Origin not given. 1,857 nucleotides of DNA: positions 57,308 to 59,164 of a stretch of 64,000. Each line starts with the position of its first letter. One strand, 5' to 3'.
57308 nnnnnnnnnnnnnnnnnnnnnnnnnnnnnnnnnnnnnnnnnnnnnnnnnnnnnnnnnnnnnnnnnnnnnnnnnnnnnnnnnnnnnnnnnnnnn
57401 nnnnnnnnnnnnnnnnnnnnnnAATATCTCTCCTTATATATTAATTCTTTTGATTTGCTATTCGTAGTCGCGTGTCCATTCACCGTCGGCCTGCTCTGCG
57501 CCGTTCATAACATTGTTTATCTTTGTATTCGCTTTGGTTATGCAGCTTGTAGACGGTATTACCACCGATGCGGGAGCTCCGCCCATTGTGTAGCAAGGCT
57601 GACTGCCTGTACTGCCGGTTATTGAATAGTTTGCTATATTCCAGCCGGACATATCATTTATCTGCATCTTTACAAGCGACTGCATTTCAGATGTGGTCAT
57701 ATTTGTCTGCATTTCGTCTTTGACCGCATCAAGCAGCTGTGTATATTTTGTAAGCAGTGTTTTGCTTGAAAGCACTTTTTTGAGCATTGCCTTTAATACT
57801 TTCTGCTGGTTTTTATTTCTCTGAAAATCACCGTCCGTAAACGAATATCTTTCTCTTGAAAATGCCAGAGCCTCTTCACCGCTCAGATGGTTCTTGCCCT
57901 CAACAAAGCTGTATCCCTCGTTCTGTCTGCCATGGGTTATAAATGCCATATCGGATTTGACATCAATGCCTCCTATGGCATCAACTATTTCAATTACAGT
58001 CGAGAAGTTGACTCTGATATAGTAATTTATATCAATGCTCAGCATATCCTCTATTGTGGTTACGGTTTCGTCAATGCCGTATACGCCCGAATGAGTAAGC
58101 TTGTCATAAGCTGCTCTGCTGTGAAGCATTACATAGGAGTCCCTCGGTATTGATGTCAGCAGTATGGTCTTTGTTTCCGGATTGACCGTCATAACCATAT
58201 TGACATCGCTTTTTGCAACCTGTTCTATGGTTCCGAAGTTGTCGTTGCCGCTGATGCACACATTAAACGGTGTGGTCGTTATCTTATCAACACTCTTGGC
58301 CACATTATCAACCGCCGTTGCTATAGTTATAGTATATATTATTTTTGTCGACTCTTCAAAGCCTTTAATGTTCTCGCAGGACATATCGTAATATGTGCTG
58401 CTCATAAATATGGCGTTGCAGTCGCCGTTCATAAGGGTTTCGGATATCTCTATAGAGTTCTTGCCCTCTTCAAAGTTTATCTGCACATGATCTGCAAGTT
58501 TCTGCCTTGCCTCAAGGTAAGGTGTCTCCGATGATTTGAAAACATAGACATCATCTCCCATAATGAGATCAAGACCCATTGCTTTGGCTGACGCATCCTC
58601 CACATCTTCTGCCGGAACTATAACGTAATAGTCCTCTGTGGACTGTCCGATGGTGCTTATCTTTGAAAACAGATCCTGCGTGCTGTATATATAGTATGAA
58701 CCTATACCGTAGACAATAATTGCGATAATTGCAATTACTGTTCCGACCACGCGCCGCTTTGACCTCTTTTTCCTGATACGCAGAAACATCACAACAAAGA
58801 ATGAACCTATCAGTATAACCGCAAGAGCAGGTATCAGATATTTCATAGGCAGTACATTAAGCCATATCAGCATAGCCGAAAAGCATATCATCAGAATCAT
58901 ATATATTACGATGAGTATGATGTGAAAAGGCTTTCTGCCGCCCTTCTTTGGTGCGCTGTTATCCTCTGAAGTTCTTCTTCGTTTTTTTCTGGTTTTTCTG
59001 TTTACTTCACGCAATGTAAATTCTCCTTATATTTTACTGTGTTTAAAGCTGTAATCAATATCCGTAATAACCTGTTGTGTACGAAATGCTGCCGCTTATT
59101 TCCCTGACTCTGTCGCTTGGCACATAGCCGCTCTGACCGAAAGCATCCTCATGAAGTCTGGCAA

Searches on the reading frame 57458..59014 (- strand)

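Call 80: search_protein_families(library=pfam, proteins=[window:57458-59014:-], max_evalue=0.00001)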
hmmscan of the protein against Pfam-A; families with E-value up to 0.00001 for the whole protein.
window:57458-59014:- (518 aa): 1 family
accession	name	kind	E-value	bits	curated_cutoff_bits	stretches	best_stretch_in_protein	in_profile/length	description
PF03816.19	LytR_cpsA_psr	-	9.2e-42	143.2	24.6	1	268-415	1-149/150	LytR_cpsA_psr family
